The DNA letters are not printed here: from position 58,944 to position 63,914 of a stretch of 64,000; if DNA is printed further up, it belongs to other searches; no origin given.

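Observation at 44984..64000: Hybrid lipo-NRPS / PKS biosynthetic gene cluster that runs off the window end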

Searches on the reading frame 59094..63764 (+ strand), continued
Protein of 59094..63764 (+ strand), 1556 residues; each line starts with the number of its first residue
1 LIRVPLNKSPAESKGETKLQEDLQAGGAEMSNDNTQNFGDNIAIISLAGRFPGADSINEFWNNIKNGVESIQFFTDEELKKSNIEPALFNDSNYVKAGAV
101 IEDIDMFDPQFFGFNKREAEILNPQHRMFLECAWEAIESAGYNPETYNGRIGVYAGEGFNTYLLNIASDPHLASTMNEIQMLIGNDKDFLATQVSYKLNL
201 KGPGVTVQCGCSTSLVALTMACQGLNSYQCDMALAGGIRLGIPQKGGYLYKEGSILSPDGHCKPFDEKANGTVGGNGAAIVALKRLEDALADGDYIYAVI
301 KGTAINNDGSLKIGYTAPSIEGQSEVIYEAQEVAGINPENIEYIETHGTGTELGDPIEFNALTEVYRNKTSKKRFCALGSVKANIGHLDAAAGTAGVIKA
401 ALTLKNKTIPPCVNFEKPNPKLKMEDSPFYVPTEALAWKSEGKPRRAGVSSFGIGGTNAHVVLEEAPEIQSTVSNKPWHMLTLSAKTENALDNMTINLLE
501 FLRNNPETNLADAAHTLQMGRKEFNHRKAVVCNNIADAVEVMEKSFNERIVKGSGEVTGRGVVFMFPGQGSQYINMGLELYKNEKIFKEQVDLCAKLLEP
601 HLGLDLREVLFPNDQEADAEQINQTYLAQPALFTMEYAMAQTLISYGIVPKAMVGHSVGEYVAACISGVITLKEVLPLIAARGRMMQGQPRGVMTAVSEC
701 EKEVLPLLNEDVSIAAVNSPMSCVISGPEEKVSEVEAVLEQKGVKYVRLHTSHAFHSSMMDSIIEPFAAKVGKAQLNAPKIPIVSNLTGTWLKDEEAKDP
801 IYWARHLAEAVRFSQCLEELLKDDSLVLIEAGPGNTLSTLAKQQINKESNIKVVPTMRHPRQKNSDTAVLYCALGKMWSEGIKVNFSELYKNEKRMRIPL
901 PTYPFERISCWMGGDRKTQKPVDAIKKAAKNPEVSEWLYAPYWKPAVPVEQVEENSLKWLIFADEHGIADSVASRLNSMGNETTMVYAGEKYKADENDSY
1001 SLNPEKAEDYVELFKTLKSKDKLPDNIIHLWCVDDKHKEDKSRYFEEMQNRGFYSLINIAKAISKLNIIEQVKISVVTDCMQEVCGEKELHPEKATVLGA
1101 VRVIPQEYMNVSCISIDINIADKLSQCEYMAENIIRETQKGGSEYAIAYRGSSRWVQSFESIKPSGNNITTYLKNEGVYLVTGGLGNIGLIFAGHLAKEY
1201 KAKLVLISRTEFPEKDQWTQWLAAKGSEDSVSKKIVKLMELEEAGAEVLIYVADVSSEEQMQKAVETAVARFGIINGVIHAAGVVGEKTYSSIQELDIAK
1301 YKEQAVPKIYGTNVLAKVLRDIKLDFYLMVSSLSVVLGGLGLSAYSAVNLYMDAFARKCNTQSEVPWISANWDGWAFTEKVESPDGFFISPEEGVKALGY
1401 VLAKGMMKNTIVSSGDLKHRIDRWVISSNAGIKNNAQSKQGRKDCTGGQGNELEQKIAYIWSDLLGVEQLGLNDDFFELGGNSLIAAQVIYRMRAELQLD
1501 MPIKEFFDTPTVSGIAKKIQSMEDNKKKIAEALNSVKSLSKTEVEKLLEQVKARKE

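Call 61: find_homologous_proteins(query=P0241, max_evalue=1e-100)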
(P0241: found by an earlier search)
Query P0241 (1527 aa): 8000 proteins with E <= 1e-100 among 8000 candidates; the best 120 are listed.
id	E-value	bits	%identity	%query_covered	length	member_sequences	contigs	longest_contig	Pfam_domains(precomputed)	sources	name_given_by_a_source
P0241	0.0e+0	3481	100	100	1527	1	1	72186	PF08659.17,PF22336.3,PF00109.33,PF21394.4,PF22621.3,PF00550.32,PF13561.13,PF00106.32,PF02801.29,PF16197.12,PF00698.27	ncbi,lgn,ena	-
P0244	0.0e+0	2421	44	98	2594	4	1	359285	PF08659.17,PF22336.3,PF00109.33,PF21394.4,PF22621.3,PF00550.32,PF00108.30,PF00106.32,PF02801.29,PF16197.12,PF00698.27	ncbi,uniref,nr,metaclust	ncbi:type I polyketide synthase [Paenibacillus sp. OSY-SE]|uniref:type I polyketide synthase n=1 Tax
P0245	0.0e+0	2417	44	97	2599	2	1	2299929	PF08659.17,PF22336.3,PF00109.33,PF21394.4,PF22621.3,PF00550.32,PF13561.13,PF00108.30,PF16197.12,PF00698.27,PF00106.32,PF02801.29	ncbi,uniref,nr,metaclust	ncbi:SDR family NAD(P)-dependent oxidoreductase [Paenibacillus sp. FJAT-26967]|uniref:type I polyket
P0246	0.0e+0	2405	44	97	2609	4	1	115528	PF08659.17,PF22336.3,PF00109.33,PF21394.4,PF22621.3,PF00550.32,PF13561.13,PF00108.30,PF16197.12,PF00698.27,PF00106.32,PF02801.29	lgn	-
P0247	0.0e+0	2392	44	97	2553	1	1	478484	PF08659.17,PF22336.3,PF00109.33,PF21394.4,PF22621.3,PF00550.32,PF13561.13,PF00108.30,PF16197.12,PF00698.27,PF00106.32,PF02801.29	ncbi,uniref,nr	ncbi:type I polyketide synthase [Paludifilum halophilum]|uniref:Phenolphthiocerol/phthiocerol polyke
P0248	0.0e+0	2385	43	97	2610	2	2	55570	PF08659.17,PF22336.3,PF00109.33,PF21394.4,PF22621.3,PF00550.32,PF13561.13,PF00108.30,PF16197.12,PF00698.27,PF00106.32,PF02801.29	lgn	-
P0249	0.0e+0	2378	43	97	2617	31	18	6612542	PF08659.17,PF22336.3,PF00109.33,PF21394.4,PF22621.3,PF00550.32,PF13561.13,PF00108.30,PF16197.12,PF00698.27,PF00106.32,PF02801.29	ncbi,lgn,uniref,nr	ncbi:type I polyketide synthase [Paenibacillus thiaminolyticus]|uniref:Type I polyketide synthase n=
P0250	0.0e+0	2375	43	97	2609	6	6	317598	PF08659.17,PF22336.3,PF00109.33,PF21394.4,PF22621.3,PF00550.32,PF13561.13,PF00108.30,PF16197.12,PF00698.27,PF00106.32,PF02801.29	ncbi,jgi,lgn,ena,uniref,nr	ncbi:MAG: type I polyketide synthase [Paenibacillus dendritiformis]|uniref:type I polyketide synthas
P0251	0.0e+0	2374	43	98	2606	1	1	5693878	PF08659.17,PF22336.3,PF00109.33,PF21394.4,PF22621.3,PF00550.32,PF00108.30,PF00106.32,PF02801.29,PF16197.12,PF00698.27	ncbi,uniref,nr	ncbi:type I polyketide synthase [Paenibacillus sp. 481]|uniref:type I polyketide synthase n=1 Tax=Pa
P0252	0.0e+0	2371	44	97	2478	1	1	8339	PF08659.17,PF22336.3,PF00109.33,PF21394.4,PF22621.3,PF00550.32,PF13561.13,PF00106.32,PF02801.29,PF16197.12,PF00698.27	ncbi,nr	ncbi:MAG: acyltransferase domain-containing protein, partial [bacterium]|nr:acyltransferase domain-c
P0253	0.0e+0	2370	66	100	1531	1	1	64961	PF08659.17,PF22336.3,PF00109.33,PF21394.4,PF22621.3,PF00550.32,PF13561.13,PF00106.32,PF02801.29,PF16197.12,PF00698.27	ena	-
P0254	0.0e+0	2365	65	100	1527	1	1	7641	PF08659.17,PF22336.3,PF00109.33,PF21394.4,PF22621.3,PF00550.32,PF13561.13,PF00106.32,PF02801.29,PF16197.12,PF00698.27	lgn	-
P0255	0.0e+0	2256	41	98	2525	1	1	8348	PF08659.17,PF22336.3,PF00109.33,PF21394.4,PF22621.3,PF00550.32,PF13561.13,PF00108.30,PF02801.29,PF16197.12,PF00698.27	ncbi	ncbi:MAG: type I polyketide synthase, partial [Acidobacteriota bacterium]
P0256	0.0e+0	2242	42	98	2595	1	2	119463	PF08659.17,PF22336.3,PF00109.33,PF21394.4,PF22621.3,PF00550.32,PF13561.13,PF00108.30,PF16197.12,PF00698.27,PF00106.32,PF02801.29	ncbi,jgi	ncbi:MAG: SDR family oxidoreductase [Candidatus Aminicenantes bacterium]|jgi:acyl transferase domain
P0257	0.0e+0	2235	40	98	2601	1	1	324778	PF08659.17,PF22336.3,PF00109.33,PF21394.4,PF22621.3,PF00550.32,PF13561.13,PF00108.30,PF16197.12,PF00698.27,PF00106.32,PF02801.29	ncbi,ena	-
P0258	0.0e+0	2233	62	100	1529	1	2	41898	PF08659.17,PF22336.3,PF00109.33,PF21394.4,PF22621.3,PF00550.32,PF13561.13,PF00106.32,PF02801.29,PF16197.12,PF00698.27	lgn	-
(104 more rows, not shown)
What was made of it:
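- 59181..63764 (+): PKS module KS-AT(malonyl, HAFHS)-KR-ACP. Its start overlaps the NRPS stop by 8 nt. Orthologs P0253 (66%) and P0258 (62%) (call 61).
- Closest known: Lipopeptide and hybrid NRPS-PKS lines that start with FAAL-ACP. Same: The nearest named PKS relatives are from Paenibacillus and Bacillus at 40-44% identity (call 61).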

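Call 62: find_encoding_contigs(protein=P0253, flank=10000, max_places=1)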
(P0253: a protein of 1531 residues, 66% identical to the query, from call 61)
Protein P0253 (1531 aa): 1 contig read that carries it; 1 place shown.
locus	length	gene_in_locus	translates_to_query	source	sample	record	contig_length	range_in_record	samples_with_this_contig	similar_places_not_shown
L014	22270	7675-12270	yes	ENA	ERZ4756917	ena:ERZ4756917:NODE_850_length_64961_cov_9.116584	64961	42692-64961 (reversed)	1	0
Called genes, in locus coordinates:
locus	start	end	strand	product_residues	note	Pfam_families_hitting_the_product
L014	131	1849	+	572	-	PF02310:B12-binding (weak), PF04055:Radical_SAM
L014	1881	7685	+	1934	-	PF00668:Condensation, PF00501:AMP-binding, PF13193:AMP-binding_C, PF00550:PP-binding, PF00668:Condensation, PF00501:AMP-binding, PF13193:AMP-binding_C, PF00550:PP-binding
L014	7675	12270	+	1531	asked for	PF00109:ketoacyl-synt, PF02801:Ketoacyl-synt_C, PF16197:KAsynt_C_assoc, PF22336:RhiE-like_linker, PF22621:CurL-like_PKS_C, PF00698:Acyl_transf_1, PF21394:Beta-ketacyl_N, PF00106:adh_short, +3 more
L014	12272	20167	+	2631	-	PF00668:Condensation, PF00501:AMP-binding, PF13193:AMP-binding_C, PF00550:PP-binding, PF00668:Condensation, PF00501:AMP-binding, PF13193:AMP-binding_C, PF00550:PP-binding, +2 more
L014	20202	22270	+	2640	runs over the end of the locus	PF00668:Condensation, PF00501:AMP-binding, PF13193:AMP-binding_C, PF00550:PP-binding, PF00668:Condensation, PF00501:AMP-binding, PF13193:AMP-binding_C, PF00550:PP-binding, +1 more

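Call 63: find_encoding_contigs(protein=P0258, flank=10000, max_places=1)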
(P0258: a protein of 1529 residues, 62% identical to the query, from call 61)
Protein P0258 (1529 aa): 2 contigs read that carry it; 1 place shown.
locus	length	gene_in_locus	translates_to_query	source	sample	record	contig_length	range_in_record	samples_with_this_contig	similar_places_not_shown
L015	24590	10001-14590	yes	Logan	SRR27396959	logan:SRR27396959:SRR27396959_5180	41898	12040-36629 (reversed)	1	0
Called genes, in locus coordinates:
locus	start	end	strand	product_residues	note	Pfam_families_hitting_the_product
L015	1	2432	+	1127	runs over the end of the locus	PF00501:AMP-binding, PF00550:PP-binding, PF00668:Condensation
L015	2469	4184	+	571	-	PF02310:B12-binding, PF04055:Radical_SAM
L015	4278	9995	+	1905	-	PF00668:Condensation, PF00501:AMP-binding, PF13193:AMP-binding_C (weak), PF00550:PP-binding, PF00668:Condensation, PF00501:AMP-binding, PF13193:AMP-binding_C, PF00550:PP-binding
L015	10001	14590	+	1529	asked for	PF00109:ketoacyl-synt, PF02801:Ketoacyl-synt_C, PF16197:KAsynt_C_assoc, PF22336:RhiE-like_linker, PF22621:CurL-like_PKS_C, PF00698:Acyl_transf_1, PF21394:Beta-ketacyl_N, PF08659:KR, +3 more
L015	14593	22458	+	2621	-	PF00668:Condensation, PF00501:AMP-binding, PF13193:AMP-binding_C, PF00550:PP-binding, PF00668:Condensation, PF00501:AMP-binding, PF13193:AMP-binding_C, PF00550:PP-binding, +2 more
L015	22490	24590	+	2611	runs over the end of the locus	PF00668:Condensation, PF00501:AMP-binding, PF13193:AMP-binding_C, PF00550:PP-binding, PF00668:Condensation, PF00501:AMP-binding, PF13193:AMP-binding_C, PF00550:PP-binding, +1 more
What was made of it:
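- On Modular NRPS: None in the window, nor in the 10 kb after the PKS of two orthologs (calls 62, 63).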

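Call 65: search_protein_families(library=pfam, proteins=[L014:12272-20167:+, L014:20202-22270:+], max_evalue=0.0001)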
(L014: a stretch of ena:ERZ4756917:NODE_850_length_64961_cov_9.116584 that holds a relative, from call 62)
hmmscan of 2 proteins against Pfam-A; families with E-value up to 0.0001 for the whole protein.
L014:12272-20167:+ (2631 aa): 5 families
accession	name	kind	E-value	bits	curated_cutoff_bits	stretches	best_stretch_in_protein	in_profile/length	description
PF00668.25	Condensation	-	0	1098.7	30.6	3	49-481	3-456/456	Condensation domain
PF00501.34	AMP-binding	-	2.4e-193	642.6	29.9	2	501-858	1-384/384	AMP-binding enzyme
PF00550.31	PP-binding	-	1.6e-34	118.4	20.8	2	2108-2171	2-67/67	Phosphopantetheine attachment site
PF13193.12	AMP-binding_C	-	5.8e-26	91.7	24.5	2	921-994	1-76/76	AMP-binding enzyme C-terminal domain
PF02458.20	Transferase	-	3.6e-06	26.3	22.7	0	2295-2339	135-177/434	Transferase family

L014:20202-22270:+ (689 aa): 2 families
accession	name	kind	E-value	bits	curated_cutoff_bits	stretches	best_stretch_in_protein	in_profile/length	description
PF00501.34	AMP-binding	-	1.9e-86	290.7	29.9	1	276-616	1-384/384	AMP-binding enzyme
PF00668.25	Condensation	-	5e-27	95.1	30.6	1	11-255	185-455/456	Condensation domain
